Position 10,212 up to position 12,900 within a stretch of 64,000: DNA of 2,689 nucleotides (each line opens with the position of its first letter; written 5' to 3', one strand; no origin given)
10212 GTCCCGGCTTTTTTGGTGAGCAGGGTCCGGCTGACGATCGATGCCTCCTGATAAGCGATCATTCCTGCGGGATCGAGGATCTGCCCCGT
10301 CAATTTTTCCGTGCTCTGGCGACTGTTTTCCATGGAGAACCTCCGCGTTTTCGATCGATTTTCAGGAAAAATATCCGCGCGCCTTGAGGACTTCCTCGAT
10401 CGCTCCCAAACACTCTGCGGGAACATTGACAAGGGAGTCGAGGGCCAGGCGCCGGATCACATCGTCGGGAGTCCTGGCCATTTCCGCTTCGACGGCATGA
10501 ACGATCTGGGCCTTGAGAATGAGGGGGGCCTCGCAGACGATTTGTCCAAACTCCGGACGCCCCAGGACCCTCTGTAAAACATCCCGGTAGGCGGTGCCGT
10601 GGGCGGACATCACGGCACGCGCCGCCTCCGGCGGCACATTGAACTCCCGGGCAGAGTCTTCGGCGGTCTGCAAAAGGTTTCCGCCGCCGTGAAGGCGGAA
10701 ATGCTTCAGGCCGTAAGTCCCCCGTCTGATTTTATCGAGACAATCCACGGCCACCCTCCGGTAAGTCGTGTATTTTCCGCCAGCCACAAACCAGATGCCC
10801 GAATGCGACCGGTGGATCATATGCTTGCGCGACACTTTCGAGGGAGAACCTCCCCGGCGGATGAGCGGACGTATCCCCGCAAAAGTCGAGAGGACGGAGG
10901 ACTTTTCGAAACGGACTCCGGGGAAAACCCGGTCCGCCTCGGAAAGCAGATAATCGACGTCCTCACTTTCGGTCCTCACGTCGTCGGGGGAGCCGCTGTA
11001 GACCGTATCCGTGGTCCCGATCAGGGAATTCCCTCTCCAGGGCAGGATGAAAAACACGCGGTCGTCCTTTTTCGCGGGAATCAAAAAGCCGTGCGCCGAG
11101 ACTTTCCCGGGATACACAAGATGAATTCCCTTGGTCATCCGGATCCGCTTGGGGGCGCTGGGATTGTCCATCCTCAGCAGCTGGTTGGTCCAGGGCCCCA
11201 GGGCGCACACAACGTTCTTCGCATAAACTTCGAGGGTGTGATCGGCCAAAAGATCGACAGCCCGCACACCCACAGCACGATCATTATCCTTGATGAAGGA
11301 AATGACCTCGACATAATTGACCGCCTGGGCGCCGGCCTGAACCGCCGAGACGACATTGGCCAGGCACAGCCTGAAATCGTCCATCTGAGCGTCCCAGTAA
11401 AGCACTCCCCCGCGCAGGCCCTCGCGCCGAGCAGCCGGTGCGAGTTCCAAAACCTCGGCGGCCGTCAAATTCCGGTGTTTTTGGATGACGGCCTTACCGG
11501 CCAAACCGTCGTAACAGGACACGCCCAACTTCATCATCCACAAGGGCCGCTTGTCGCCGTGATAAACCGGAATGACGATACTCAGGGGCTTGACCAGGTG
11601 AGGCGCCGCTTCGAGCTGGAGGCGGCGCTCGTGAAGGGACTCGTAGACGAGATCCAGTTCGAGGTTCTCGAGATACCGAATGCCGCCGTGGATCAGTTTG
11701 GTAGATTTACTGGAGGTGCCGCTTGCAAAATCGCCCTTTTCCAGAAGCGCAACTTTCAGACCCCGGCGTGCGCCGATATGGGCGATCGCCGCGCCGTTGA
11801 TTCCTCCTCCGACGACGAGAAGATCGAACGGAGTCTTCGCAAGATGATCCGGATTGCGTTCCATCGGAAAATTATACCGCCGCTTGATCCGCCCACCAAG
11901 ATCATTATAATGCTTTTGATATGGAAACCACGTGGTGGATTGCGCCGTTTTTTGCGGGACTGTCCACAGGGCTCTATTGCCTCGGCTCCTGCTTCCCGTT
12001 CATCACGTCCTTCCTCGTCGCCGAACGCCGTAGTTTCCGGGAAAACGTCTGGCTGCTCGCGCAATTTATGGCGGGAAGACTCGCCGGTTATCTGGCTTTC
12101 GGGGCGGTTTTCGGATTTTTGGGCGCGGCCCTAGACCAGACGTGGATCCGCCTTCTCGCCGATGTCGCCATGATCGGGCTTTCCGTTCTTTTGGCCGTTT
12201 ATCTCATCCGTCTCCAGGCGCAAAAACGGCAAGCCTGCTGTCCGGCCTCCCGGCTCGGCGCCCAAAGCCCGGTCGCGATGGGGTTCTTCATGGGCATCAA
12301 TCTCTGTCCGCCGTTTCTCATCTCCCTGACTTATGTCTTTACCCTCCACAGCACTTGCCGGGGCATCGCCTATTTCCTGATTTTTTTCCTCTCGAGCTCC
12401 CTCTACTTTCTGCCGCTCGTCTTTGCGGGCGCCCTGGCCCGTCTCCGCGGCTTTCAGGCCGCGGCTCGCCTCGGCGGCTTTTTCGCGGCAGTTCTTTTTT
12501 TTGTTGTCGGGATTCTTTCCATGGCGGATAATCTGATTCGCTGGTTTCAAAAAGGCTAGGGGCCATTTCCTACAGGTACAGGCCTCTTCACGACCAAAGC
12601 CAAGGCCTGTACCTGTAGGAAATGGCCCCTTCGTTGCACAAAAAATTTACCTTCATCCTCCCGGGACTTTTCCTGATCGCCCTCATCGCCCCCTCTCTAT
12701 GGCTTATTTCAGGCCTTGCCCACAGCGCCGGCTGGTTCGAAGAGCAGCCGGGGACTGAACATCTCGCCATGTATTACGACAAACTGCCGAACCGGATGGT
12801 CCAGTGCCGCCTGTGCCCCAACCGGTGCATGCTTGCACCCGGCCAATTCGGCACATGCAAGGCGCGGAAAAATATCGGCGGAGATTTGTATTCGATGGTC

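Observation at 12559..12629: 71-73 bp element with perfect 27-bp inverted arms present in two copies (12559-12629 and 22141-22213)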

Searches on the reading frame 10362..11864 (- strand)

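Call 10: search_protein_families(library=pfam, proteins=[window:10362-11864:-])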
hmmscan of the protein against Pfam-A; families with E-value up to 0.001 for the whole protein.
window:10362-11864:- (500 aa): 5 families
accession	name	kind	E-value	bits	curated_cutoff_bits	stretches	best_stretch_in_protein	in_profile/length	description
PF01266.30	DAO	-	7e-60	203.8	27.9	1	14-363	1-335/353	FAD dependent oxidoreductase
PF16901.10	DAO_C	-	3.7e-12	46.7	31.4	1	388-488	5-110/126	C-terminal domain of alpha-glycerophosphate oxidase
PF13450.12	NAD_binding_8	-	3.1e-06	27.8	21.9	1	17-54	1-38/68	NAD(P)-binding Rossmann-like domain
PF00890.30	FAD_binding_2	-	5e-05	23.1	20.4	1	14-230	1-209/414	FAD binding domain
PF12831.13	FAD_oxidored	-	0.0001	22.2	27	1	14-54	1-41/416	FAD dependent oxidoreductase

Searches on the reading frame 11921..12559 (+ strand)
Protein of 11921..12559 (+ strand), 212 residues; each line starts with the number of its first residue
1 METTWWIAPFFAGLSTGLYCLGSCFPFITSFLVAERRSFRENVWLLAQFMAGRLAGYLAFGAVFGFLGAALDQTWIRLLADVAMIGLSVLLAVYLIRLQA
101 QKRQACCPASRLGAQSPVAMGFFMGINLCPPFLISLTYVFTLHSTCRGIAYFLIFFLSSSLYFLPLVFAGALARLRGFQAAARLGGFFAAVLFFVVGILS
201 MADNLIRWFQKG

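Call 10: search_protein_families(library=pfam, proteins=[window:11921-12559:+])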
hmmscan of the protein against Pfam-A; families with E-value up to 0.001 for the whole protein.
window:11921-12559:+ (212 aa): 1 family
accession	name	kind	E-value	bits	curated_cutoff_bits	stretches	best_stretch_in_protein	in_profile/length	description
PF13386.12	DsbD_2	-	6.5e-19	69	24.9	1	10-198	3-198/199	Cytochrome C biogenesis protein transmembrane region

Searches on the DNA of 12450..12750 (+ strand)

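Call 29: search_rna_families(source=window, start=12450, end=12750, threshold=evalue, max_evalue=10)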
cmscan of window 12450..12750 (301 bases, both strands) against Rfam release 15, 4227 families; matches with E-value up to 10: 12.
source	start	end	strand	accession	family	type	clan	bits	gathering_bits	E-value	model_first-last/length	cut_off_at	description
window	12561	12627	-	RF00931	mir-879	Gene; miRNA;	-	29.7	90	0.00018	1-74/74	no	mir-879 microRNA precursor family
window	12520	12629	-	RF01794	sok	Gene; antitoxin;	-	19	59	0.028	1-157/157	no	sok antitoxin (CssrC)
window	12565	12622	+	RF03913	mir-992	Gene; miRNA;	-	16.8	79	1.2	1-86/86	no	mir-992 microRNA precursor family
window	12565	12646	-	RF00594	SNORD86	Gene; snRNA; snoRNA; CD-box;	-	16.7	35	0.92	1-86/86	no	Small nucleolar RNA SNORD86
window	12558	12630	+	RF00921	mir-665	Gene; miRNA;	-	16.4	52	1.5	9-62/72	no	mir-665 microRNA precursor family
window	12566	12622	+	RF00594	SNORD86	Gene; snRNA; snoRNA; CD-box;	-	16.3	35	1.3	1-86/86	no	Small nucleolar RNA SNORD86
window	12572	12616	+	RF01418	HIV_POL-1_SL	Cis-reg;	-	16.3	54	1.3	1-113/113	no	HIV pol-1 stem loop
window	12565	12623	-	RF03277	mir-5886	Gene; miRNA;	-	15.6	85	3.8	1-89/89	no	mir-5886 microRNA precursor family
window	12548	12617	-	RF02784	SorX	Gene; sRNA;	-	14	46.6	0.84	1-73/73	no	Singlet oxygen resistance RNA X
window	12563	12625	+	RF03954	mir-8993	Gene; miRNA;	-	13.8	99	6.9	1-95/95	no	mir-8993 microRNA precursor family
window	12458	12499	-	RF02470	Ms_IGR-8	Gene; sRNA;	-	13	44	2.1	1-63/63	no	Mycobacterium sRNA Ms_IGR-8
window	12600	12738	-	RF02272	Vax2os1_3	Gene; lncRNA;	-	10.6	50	4.5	61-199/199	no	Vax2os1 conserved region 3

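Call 62: search_dna_similar(query=window:12558-12630:+, collection=plasmids, mode=distant, max_evalue=10, max_rows=10)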
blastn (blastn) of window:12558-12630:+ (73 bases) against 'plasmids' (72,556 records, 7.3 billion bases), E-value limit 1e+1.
Records with a match: 1; places in all: 1; records where one place covers at least 80% of the query: 0.
Best place of each record, by identity: 95-99% 1.
By first word of the organism name: Pseudoalteromonas 1.
By predicted mobility (MOB-suite, as given by PLSDB): non-mobilizable 1.
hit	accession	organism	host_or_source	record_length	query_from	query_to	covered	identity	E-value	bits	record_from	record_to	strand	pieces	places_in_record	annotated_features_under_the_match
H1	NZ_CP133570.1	Pseudoalteromonas sp. HL-AS1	sediment core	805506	31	52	30%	95.5%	6e+0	37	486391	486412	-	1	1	glycoside hydrolase family 88 protein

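Call 63: search_dna_similar(query=window:12558-12630:+, collection=phages, mode=distant, max_evalue=10, max_rows=10)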
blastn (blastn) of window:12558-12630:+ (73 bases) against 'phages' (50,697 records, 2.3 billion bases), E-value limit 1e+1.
Records with a match: 6; places in all: 6; records where one place covers at least 80% of the query: 0.
Best place of each record, by identity: 95-99% 2; 90-95% 4.
By first word of the organism name: Erwinia 3; bajarodmic 2; Dulem 1.
By host as written in the record: Erwinia amylovora 2; - 2; Erwinia amylovora ATCC 29780 1; Eulemur flavifrons 1.
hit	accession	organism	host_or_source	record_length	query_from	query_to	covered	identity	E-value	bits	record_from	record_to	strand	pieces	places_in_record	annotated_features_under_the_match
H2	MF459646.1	Erwinia phage vB_EamM_RisingSun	Erwinia amylovora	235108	20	42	32%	91.3%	7e+0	34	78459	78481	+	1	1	putative DNA helicase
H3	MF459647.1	Erwinia phage vB_EamM_Joad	Erwinia amylovora ATCC 29780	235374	20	42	32%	91.3%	7e+0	34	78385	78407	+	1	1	putative DNA helicase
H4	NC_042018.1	Erwinia phage vB_EamM_RisingSun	Erwinia amylovora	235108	20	42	32%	91.3%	7e+0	34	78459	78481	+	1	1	DnaB-like replicative helicase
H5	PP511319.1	Dulem virus 267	Eulemur flavifrons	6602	36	58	32%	91.3%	7e+0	34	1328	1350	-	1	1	major capsid protein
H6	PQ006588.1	bajarodmic virus 77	Neotoma bryanti feces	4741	40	60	29%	95.2%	7e+0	35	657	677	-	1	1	major capsid protein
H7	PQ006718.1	bajarodmic virus 77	Neotoma bryanti feces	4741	40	60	29%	95.2%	7e+0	35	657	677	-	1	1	major capsid protein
